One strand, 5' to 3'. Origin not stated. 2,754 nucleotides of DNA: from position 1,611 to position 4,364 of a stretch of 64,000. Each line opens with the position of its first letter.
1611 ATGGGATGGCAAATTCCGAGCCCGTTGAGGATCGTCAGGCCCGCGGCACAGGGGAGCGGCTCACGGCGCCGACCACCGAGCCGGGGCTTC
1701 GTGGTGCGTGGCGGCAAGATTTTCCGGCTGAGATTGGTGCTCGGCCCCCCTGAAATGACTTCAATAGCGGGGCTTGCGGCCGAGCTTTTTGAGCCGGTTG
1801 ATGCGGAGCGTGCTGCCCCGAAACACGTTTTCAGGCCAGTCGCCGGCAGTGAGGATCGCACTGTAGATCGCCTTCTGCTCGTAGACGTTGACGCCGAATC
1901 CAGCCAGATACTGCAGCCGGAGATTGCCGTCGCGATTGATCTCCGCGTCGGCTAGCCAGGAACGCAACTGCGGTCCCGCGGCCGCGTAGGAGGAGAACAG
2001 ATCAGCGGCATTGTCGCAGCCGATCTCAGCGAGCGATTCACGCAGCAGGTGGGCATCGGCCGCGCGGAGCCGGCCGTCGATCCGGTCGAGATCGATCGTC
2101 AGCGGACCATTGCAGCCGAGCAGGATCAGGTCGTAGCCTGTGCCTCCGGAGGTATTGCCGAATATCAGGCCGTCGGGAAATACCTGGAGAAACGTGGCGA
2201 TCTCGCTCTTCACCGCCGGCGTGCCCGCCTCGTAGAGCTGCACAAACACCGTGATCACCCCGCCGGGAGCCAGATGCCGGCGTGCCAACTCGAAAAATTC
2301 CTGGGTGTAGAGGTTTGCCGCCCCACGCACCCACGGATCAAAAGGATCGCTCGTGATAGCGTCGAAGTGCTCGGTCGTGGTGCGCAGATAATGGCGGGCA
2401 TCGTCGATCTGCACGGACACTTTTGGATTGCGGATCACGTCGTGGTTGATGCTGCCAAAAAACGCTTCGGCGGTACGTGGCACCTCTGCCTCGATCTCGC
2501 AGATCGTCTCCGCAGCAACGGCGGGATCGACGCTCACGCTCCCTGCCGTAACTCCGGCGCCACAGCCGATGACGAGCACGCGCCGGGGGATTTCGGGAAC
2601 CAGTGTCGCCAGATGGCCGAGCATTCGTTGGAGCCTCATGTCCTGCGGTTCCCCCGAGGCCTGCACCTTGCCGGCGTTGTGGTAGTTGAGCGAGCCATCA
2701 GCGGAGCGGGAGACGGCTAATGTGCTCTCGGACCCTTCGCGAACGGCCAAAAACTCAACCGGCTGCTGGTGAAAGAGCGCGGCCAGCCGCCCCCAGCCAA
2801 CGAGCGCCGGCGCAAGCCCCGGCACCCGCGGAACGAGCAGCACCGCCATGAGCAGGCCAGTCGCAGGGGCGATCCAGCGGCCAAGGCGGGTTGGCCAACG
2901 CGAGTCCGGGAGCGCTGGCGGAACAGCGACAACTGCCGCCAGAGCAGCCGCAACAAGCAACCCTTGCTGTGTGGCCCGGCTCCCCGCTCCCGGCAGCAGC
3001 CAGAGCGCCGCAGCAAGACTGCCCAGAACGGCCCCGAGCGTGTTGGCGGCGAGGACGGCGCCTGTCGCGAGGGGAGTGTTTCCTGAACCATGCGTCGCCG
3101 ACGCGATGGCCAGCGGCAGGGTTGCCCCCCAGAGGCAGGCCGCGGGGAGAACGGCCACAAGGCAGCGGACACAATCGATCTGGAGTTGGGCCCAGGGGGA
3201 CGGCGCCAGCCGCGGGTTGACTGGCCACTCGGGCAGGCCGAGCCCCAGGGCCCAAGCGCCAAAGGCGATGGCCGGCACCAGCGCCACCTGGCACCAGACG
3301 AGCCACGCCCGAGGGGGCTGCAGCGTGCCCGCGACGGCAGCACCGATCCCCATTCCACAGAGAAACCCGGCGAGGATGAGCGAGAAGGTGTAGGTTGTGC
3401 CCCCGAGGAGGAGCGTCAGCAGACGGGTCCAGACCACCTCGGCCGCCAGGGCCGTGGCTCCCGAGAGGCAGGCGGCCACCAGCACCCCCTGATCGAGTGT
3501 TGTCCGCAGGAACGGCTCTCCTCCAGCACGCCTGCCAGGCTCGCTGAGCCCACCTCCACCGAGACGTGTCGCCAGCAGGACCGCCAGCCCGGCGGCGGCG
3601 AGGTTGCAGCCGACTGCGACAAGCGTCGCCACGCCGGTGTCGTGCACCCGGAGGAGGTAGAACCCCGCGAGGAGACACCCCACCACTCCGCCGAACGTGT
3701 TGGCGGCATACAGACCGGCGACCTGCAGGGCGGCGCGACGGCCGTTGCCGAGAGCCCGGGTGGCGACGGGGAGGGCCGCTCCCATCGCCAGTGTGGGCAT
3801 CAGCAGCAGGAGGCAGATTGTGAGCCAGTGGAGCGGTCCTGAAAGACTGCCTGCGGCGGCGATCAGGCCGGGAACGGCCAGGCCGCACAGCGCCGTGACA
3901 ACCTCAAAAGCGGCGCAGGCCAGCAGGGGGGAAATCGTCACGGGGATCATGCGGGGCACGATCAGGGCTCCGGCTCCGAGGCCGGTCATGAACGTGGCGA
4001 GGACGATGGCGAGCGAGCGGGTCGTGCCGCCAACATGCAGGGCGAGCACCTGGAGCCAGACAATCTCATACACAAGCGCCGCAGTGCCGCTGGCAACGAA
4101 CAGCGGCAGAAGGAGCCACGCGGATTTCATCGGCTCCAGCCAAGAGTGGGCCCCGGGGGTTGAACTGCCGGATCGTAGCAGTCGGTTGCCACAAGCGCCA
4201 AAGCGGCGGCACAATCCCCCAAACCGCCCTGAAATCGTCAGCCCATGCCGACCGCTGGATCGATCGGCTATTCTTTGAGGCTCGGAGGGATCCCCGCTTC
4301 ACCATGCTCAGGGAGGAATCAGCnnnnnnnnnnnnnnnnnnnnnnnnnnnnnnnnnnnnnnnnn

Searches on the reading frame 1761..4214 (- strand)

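Call 13: search_protein_families(library=pfam, proteins=[window:1761-4214:-], max_evalue=0.001)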
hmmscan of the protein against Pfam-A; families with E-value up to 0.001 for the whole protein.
window:1761-4214:- (817 aa): 3 families
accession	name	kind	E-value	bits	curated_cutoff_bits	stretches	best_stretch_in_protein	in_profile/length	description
PF01564.23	Spermine_synth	-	7.8e-19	68.4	22.9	1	528-657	4-131/186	Spermine/spermidine synthase domain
PF05175.20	MTS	-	4.4e-05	23.6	23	1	537-659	26-141/170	Methyltransferase small domain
PF05430.17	Methyltransf_30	-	0.00092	19.6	22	0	598-657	32-89/124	S-adenosyl-L-methionine-dependent methyltransferase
